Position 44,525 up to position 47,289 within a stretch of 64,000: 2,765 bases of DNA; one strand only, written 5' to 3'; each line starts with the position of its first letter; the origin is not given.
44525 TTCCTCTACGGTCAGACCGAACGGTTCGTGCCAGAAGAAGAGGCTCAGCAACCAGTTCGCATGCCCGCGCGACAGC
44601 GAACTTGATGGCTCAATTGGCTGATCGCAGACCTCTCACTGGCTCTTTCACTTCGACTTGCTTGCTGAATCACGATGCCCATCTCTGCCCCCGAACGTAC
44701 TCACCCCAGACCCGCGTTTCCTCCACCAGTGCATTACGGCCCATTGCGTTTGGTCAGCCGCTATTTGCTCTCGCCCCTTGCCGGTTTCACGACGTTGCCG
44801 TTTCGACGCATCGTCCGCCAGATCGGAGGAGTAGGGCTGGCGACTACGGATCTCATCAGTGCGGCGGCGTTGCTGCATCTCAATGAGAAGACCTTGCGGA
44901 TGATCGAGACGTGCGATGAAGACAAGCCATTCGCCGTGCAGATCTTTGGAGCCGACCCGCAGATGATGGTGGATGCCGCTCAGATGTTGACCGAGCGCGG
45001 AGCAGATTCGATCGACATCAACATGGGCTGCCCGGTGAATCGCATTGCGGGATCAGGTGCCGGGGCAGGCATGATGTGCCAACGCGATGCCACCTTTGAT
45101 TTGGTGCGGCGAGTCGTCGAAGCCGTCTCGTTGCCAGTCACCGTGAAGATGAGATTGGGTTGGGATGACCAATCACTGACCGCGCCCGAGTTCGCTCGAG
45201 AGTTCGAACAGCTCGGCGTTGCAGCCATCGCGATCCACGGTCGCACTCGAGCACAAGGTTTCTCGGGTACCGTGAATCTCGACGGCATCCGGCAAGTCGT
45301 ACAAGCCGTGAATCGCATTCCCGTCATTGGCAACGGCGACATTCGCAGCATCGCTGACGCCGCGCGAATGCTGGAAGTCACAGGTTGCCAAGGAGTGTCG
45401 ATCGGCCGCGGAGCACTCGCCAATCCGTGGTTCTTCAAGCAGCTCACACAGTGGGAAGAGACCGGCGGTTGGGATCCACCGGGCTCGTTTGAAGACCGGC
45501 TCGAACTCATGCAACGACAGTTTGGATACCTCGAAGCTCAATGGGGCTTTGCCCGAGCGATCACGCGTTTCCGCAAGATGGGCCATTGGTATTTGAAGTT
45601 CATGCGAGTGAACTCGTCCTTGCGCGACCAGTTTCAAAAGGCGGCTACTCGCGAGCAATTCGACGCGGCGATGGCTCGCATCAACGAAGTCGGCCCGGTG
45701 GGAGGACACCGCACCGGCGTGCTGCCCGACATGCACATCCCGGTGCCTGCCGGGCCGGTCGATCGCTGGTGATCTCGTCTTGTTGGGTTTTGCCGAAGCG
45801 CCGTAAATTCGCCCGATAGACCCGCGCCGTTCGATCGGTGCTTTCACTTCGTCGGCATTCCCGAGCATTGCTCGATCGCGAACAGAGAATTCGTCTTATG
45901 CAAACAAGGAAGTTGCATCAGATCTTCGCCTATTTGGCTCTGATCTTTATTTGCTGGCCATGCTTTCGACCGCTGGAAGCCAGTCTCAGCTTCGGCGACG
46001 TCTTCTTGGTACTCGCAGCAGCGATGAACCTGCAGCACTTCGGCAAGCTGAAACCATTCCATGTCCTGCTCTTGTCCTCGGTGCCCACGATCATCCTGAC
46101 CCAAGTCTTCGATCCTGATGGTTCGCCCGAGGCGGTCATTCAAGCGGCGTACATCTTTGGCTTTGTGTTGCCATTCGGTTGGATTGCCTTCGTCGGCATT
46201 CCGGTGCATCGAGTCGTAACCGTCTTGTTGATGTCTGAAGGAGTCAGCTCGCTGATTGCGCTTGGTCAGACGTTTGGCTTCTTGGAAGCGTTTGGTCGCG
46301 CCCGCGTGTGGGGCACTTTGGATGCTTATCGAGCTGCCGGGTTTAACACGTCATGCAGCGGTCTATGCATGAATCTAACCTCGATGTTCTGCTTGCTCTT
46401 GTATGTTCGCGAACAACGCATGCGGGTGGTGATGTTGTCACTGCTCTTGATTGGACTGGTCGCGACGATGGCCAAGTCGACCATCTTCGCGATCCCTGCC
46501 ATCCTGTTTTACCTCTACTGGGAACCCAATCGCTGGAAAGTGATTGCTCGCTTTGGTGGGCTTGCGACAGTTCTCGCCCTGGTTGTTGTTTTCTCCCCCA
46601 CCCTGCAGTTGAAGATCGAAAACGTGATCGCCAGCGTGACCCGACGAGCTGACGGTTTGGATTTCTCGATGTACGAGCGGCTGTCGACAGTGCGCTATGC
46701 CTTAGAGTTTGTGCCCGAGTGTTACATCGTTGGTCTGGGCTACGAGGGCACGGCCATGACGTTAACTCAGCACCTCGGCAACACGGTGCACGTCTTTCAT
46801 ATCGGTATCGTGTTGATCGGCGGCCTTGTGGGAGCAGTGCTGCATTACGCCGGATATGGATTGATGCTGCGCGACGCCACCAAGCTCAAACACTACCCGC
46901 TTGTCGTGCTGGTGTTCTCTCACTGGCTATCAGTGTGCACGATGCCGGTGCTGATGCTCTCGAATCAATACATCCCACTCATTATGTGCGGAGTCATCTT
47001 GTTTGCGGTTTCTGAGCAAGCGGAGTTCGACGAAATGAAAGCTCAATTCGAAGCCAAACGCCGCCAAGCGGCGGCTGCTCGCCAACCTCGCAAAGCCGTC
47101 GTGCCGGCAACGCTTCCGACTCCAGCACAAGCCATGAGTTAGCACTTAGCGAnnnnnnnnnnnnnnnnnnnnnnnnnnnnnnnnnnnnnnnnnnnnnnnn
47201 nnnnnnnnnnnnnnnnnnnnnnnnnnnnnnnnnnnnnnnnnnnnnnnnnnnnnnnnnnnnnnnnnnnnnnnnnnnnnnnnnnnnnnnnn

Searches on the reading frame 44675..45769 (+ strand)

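Call 53: search_protein_families(library=pfam, proteins=[window:44675-45769:+], max_evalue=0.00001)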
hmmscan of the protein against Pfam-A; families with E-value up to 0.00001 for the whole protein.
window:44675-45769:+ (365 aa): 3 families
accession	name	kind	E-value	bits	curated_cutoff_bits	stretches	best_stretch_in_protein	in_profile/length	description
PF01207.24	Dus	-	3.2e-85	286.4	20.4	1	32-332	2-301/311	Dihydrouridine synthase (Dus)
PF00977.27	His_biosynth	-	6.3e-06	26.2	23.6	0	174-259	35-117/228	Histidine biosynthesis protein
PF13714.12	PEP_mutase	-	8.9e-06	25.9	31.5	0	133-213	50-133/240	Phosphoenolpyruvate phosphomutase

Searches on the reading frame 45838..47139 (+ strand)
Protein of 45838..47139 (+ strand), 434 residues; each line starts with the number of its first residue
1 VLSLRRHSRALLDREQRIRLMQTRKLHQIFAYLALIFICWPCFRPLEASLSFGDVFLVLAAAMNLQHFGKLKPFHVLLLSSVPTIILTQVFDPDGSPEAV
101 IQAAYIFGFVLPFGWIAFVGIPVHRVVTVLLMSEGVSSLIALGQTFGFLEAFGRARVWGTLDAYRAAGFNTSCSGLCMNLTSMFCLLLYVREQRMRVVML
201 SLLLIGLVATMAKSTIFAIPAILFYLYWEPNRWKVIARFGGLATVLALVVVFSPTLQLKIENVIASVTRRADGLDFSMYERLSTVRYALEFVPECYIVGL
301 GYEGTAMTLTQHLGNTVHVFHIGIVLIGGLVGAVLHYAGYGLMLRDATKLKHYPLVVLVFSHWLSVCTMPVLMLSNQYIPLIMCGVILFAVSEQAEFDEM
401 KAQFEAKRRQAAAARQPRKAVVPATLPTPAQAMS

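Call 53: search_protein_families(library=pfam, proteins=[window:45838-47139:+], max_evalue=0.00001)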
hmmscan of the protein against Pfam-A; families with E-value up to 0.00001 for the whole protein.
window:45838-47139:+ (434 aa): 1 family
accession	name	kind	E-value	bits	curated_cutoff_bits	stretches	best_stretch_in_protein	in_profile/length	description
PF04932.20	Wzy_C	-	8e-06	26.1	31.7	1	199-335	2-147/149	O-Antigen ligase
